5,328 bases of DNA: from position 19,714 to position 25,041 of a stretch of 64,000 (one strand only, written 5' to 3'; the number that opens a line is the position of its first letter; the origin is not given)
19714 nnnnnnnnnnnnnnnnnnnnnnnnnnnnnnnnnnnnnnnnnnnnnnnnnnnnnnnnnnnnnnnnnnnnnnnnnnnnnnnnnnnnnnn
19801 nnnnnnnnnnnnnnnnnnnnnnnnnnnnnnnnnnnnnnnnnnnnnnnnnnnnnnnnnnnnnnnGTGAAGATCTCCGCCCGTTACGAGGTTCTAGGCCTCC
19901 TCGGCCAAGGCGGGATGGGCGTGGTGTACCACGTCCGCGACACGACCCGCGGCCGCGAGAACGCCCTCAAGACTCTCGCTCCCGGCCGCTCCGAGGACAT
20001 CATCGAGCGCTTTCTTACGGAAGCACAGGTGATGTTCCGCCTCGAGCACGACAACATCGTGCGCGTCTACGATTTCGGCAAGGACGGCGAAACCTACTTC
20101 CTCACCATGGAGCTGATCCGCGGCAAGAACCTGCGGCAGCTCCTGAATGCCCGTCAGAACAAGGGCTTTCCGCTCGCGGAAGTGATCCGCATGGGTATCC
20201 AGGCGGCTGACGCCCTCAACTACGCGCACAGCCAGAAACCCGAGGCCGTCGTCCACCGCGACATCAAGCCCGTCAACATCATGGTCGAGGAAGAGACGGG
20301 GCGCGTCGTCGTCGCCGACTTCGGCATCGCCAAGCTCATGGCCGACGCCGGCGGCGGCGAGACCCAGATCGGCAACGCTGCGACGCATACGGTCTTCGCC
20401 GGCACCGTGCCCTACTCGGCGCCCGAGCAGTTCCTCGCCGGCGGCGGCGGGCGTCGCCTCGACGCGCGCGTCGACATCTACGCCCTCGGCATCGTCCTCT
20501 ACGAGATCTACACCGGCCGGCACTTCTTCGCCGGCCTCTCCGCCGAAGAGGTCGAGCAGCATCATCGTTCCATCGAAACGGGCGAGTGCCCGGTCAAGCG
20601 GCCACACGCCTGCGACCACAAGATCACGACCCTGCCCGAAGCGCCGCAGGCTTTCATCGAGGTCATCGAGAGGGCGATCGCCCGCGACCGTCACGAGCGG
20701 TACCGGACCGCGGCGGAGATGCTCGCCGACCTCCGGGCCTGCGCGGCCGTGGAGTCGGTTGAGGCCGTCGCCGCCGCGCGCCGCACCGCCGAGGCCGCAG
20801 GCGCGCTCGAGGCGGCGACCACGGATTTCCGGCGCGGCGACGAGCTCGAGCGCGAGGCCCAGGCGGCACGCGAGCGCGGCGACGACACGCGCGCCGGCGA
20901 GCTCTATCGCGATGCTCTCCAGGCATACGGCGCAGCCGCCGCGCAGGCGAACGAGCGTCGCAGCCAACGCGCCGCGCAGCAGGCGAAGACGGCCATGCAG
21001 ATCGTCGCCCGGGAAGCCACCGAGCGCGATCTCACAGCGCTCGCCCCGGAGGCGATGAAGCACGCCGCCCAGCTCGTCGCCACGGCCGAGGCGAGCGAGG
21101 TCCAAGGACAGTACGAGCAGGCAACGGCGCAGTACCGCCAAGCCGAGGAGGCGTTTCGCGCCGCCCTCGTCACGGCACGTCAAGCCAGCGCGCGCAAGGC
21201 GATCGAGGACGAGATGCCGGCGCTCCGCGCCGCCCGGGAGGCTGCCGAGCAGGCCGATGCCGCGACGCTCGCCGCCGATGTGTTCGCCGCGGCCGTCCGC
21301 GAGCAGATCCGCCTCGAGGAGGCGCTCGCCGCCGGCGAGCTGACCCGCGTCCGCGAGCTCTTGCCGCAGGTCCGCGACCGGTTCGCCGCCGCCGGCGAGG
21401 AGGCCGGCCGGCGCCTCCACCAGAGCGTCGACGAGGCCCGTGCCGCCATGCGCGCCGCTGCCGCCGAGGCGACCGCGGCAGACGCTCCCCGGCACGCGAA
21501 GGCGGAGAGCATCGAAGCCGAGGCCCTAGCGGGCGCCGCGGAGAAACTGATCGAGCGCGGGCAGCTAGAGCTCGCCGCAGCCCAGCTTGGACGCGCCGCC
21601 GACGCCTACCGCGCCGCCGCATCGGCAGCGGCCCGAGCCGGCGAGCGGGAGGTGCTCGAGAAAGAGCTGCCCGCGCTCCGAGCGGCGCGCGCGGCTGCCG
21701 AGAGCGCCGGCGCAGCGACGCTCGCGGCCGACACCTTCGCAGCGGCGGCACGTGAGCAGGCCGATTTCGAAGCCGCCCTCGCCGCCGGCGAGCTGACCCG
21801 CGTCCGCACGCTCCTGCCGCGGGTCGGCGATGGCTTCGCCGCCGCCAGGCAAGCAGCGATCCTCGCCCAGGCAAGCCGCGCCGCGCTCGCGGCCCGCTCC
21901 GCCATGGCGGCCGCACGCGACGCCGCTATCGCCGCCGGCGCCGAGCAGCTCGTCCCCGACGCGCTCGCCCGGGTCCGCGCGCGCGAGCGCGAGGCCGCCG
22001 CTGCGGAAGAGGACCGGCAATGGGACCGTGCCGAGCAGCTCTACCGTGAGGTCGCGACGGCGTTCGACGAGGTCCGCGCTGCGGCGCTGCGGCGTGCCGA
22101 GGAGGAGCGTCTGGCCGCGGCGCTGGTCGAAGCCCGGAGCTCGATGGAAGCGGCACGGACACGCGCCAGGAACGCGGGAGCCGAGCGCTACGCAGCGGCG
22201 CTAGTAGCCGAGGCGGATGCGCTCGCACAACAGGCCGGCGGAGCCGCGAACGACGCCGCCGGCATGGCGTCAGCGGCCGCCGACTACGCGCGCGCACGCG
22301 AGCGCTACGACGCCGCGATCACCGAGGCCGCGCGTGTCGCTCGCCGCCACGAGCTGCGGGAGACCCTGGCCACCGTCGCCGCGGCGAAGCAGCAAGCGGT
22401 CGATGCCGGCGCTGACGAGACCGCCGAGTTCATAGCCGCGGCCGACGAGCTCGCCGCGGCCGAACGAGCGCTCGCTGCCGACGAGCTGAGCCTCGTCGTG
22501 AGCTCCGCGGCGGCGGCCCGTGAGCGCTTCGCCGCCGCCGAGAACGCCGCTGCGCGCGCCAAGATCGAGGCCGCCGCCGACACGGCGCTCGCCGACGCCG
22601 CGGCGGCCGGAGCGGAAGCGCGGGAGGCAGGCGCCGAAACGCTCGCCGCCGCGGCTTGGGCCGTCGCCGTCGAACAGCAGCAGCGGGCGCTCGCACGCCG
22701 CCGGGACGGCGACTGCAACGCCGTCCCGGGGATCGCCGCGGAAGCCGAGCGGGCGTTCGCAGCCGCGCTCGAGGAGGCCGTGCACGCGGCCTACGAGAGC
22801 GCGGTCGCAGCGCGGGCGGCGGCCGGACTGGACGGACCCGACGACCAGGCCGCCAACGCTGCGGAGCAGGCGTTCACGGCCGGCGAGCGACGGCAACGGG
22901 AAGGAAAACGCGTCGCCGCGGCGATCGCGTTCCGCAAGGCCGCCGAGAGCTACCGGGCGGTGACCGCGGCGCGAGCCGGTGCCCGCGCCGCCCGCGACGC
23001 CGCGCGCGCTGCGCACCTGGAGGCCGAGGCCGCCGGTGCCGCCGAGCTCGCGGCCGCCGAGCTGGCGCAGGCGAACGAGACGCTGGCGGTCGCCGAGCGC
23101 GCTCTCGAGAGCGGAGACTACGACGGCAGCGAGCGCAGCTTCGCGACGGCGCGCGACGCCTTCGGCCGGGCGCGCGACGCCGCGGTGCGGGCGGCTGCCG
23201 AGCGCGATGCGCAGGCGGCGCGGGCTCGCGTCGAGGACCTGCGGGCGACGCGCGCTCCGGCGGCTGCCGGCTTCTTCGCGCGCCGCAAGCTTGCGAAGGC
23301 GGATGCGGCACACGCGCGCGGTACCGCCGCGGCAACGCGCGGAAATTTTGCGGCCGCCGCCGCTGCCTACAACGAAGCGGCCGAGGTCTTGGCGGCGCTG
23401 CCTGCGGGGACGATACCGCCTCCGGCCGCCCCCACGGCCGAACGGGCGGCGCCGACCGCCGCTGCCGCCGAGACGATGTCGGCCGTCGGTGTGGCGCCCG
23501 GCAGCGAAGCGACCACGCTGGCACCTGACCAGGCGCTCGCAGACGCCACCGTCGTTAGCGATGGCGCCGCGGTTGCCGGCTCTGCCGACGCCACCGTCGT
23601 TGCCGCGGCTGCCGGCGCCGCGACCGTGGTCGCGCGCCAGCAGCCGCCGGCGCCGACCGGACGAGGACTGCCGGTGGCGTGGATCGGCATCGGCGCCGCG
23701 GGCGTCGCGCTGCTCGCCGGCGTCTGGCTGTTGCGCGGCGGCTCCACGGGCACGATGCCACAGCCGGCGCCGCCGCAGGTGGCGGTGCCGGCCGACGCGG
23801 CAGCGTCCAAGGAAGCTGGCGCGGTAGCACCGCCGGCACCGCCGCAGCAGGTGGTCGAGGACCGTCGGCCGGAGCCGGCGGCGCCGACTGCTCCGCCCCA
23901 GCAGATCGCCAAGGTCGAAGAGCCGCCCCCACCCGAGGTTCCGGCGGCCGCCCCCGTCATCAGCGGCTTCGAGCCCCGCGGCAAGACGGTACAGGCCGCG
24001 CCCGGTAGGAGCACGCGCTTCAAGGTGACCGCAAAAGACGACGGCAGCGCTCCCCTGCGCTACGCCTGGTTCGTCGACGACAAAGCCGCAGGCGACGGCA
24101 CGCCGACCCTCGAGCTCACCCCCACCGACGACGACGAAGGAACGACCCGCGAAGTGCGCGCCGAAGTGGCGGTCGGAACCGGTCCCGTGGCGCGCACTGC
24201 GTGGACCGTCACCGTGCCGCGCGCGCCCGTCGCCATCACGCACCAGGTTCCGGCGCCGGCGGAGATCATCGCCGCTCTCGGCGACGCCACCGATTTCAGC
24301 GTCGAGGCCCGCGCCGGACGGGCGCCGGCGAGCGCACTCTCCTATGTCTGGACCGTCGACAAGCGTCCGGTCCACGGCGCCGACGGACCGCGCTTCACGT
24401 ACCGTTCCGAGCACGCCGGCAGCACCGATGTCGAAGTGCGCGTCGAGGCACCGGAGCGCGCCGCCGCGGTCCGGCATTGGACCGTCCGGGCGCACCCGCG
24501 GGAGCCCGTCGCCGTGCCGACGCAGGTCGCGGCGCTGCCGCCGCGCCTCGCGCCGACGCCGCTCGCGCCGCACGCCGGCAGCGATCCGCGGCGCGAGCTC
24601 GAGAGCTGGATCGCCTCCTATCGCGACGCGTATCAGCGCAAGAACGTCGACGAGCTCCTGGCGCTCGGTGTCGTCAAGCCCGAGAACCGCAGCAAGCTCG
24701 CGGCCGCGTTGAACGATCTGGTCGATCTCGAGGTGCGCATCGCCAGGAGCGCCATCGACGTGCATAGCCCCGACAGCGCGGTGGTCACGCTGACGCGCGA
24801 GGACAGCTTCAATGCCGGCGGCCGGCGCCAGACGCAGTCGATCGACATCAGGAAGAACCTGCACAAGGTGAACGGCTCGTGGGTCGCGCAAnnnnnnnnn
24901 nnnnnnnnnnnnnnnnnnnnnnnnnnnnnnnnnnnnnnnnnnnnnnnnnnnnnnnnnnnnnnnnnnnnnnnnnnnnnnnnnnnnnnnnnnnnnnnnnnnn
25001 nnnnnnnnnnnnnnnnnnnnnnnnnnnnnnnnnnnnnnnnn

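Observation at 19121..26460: Translationally coupled operon: PP2C phosphatase, 1676-aa Ser/Thr kinase, secreted unknown protein, dockerin-tagged M10 metalloprotease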

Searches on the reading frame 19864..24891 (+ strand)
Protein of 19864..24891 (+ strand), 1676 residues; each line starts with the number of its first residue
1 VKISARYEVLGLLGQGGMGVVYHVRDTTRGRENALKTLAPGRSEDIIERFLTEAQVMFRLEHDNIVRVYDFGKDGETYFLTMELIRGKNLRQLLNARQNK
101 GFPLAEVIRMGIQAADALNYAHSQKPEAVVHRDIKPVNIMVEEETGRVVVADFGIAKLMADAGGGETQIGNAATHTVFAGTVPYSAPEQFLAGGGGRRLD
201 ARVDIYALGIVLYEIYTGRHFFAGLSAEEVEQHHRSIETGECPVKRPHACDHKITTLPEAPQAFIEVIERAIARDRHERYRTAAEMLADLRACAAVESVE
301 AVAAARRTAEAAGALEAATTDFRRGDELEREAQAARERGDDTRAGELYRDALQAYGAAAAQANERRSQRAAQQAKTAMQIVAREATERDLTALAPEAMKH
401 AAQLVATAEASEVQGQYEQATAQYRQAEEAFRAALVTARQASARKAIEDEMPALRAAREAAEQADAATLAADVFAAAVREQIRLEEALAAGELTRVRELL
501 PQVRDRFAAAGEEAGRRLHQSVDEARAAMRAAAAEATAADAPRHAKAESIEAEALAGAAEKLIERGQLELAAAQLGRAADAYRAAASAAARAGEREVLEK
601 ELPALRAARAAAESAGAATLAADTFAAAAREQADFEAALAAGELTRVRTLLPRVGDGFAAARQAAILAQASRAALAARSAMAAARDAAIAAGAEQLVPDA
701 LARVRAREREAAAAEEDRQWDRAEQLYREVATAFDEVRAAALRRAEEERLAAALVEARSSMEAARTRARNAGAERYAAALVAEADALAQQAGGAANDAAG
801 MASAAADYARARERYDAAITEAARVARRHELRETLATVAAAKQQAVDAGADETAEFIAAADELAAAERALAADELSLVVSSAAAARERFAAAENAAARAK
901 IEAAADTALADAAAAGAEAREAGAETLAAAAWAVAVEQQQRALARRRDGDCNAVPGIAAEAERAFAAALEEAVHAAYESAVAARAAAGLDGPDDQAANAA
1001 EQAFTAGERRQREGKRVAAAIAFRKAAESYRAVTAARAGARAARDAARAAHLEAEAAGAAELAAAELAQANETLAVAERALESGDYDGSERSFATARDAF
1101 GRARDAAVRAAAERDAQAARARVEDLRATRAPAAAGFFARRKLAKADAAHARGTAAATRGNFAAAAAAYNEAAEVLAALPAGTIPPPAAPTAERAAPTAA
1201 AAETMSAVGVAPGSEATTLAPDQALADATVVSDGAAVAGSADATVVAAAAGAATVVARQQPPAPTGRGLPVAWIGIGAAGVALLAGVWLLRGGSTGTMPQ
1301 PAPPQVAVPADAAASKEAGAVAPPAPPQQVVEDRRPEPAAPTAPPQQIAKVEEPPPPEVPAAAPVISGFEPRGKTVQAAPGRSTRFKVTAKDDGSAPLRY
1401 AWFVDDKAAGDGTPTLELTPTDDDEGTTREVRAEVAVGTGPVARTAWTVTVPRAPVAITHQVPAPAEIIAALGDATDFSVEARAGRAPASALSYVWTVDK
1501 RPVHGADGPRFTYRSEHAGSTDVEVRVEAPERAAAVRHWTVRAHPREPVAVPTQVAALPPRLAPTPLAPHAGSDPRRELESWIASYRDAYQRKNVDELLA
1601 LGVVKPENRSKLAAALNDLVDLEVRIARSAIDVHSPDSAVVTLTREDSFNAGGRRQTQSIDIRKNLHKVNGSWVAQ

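Call 8: search_protein_families(library=pfam, proteins=[window:19864-24891:+], max_evalue=0.01)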
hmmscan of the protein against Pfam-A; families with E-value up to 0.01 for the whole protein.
window:19864-24891:+ (1676 aa): 2 families
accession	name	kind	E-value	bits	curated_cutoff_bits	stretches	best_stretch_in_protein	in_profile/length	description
PF00069.31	Pkinase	-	5.3e-46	157.6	31.7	1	7-286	1-257/263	Protein kinase domain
PF07714.23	PK_Tyr_Ser-Thr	-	2.2e-30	106.3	23.1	1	12-255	6-234/258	Protein tyrosine and serine/threonine kinase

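Call 14: search_protein_families(library=ncbifam, proteins=[window:19864-24891:+], max_evalue=1)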
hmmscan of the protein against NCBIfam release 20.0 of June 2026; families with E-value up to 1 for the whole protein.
window:19864-24891:+ (1676 aa): 10 families
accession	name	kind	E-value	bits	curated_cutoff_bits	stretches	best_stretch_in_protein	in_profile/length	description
NF033483.0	PknB_PASTA_kin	equivalog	7.3e-71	239.9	450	1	3-370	5-330/563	Stk1 family PASTA domain-containing Ser/Thr kinase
NF047741.1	antiphage_MADS6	equivalog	2.9e-40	138.4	460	2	2-124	492-610/612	methylation-associated defense system protein kinase MAD6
NF052427.1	StpK7MSMEG_1200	equivalog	9.1e-40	136.7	900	1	6-406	8-366/601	serine/threonine protein kinase StpK7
NF009651.0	PRK13184.1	equivalog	4.5e-30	104.3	839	1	6-291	3-288/932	serine/threonine-protein kinase PknD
NF043056.1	T4SS_LegK1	equivalog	1.1e-09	37.4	550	1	12-216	78-284/516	Dot/Icm T4SS effector kinase LegK1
NF011463.0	PRK14879.1-4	equivalog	4.7e-07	29.5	188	1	47-159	62-163/237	Kae1-associated kinase Bud32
NF058632.1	SerThrKinPrkT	equivalog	3e-06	26.5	280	1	5-154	21-163/322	serine/threonine protein kinase PrkT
TIGR03724.2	arch_bud32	equivalog_domain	2e-05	24.2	125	1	48-159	38-134/193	KEOPS complex kinase/ATPase Bud32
NF011460.0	PRK14879.1-1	equivalog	0.0022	17.2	199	1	48-162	56-163/232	Kae1-associated kinase Bud32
NF011464.0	PRK14879.1-7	equivalog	0.012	15.3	246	1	48-158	51-151/221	Kae1-associated kinase Bud32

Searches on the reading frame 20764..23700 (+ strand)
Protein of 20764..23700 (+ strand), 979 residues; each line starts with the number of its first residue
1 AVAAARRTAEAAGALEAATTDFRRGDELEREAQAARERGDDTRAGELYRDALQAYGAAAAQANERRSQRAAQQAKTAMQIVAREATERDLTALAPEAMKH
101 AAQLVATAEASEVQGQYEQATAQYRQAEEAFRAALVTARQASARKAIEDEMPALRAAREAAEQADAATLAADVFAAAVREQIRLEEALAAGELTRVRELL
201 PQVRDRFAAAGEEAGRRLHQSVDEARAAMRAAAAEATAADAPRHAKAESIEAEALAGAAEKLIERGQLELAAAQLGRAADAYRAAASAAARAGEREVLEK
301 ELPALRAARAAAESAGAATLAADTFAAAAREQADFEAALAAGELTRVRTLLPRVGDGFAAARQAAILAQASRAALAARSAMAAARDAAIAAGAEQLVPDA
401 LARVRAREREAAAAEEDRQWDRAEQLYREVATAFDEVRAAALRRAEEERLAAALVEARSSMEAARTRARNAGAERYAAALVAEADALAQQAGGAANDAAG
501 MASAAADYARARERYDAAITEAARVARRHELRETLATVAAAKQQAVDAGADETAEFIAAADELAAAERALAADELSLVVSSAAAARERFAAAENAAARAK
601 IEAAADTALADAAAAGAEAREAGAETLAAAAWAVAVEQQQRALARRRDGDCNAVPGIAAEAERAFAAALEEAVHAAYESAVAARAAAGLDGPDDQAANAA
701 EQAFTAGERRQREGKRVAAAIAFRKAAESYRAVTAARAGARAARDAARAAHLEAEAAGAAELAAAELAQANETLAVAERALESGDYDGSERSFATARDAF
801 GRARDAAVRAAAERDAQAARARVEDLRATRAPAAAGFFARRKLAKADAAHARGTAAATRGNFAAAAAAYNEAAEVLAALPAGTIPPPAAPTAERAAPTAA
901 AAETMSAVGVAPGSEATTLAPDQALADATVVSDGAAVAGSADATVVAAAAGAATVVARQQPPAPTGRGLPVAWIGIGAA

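Call 54: search_protein_families(library=pfam, proteins=[window:20764-23700:+], max_evalue=1)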
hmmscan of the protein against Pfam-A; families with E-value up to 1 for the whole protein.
window:20764-23700:+ (979 aa): 0 families

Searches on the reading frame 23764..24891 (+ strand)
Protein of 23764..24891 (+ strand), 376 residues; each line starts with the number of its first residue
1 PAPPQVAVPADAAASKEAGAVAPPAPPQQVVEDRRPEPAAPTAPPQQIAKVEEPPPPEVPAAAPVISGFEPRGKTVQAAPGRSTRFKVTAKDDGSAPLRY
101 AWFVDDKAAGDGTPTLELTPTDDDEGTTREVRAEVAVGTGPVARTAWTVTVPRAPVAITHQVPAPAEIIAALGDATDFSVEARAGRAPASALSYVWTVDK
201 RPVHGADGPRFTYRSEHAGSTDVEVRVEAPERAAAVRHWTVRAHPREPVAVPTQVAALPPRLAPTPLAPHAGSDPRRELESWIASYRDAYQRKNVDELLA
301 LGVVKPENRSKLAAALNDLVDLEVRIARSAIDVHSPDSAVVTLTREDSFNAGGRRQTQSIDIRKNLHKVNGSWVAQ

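Call 54: search_protein_families(library=pfam, proteins=[window:23764-24891:+], max_evalue=1)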
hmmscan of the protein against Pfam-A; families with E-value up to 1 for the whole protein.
window:23764-24891:+ (376 aa): 3 families
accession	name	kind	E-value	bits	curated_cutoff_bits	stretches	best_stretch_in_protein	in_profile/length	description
PF00801.26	PKD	-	0.00079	19.8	23.5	1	167-232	8-70/80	PKD domain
PF18911.6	PKD_4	-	0.0029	18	27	1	73-112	9-49/85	PKD domain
PF16820.11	PKD_3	-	0.1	12.9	26.3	0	193-228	34-67/68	PKD-like domain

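Call 60: find_related_loci(query=A5, collection=metagenome_contigs, flank=4000)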
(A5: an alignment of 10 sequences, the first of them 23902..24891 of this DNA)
Query A5 (330 aa) in metagenome_contigs; peptide patterns used: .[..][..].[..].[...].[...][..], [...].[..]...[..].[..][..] (x = any residue, [..] = any of these).
563 stretches matched a pattern; 17 encode a relative of the query (tblastn E <= 1e-3); 17 distinct loci.
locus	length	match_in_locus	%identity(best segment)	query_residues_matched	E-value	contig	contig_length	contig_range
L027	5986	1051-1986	77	19-330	1e-157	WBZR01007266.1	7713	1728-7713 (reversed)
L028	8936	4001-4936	69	19-330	2e-138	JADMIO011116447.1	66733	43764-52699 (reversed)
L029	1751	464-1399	69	19-330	6e-143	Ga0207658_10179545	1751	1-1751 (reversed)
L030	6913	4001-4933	66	19-330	5e-132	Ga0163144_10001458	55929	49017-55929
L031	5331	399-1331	65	19-330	2e-130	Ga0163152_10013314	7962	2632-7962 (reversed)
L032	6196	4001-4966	56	8-330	2e-106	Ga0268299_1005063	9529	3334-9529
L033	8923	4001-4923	57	25-330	6e-85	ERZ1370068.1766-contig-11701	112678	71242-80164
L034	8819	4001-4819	32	17-182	1e-7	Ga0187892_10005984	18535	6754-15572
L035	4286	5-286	40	14-105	2e-7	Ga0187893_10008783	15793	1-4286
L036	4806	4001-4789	33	18-197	4e-7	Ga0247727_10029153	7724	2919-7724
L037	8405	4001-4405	33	10-160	4e-7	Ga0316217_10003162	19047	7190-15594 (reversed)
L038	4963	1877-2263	35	42-174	3e-6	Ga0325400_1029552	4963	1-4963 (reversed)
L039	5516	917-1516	28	18-218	4e-6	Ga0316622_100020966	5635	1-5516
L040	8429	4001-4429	29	42-183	6e-6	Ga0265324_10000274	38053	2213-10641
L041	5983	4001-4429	29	42-183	6e-6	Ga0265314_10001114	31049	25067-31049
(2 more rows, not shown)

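Call 88: search_solved_structures(query=A5, max_evalue=1)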
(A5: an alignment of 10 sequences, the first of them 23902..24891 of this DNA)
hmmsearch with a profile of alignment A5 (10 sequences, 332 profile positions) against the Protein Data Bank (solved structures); distinct sequences matched with E-value up to 1: 5.
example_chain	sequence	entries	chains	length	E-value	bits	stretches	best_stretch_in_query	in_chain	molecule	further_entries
5vf3_Z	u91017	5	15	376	3.1e-06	30.1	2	37-180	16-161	Highly immunogenic outer capsid protein | Hoc, highly immunogenic outer capsid protein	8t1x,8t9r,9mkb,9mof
3shs_A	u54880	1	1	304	0.00029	23.6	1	45-194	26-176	Hoc head outer capsid protein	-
8zvi_a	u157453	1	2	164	0.0051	19.5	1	11-103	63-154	Decoration protein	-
5lxk_A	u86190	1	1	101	0.02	17.5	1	125-182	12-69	Decoration protein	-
7o52_U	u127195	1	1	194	0.66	12.5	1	34-139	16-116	CD22 d6-d7 Ig domains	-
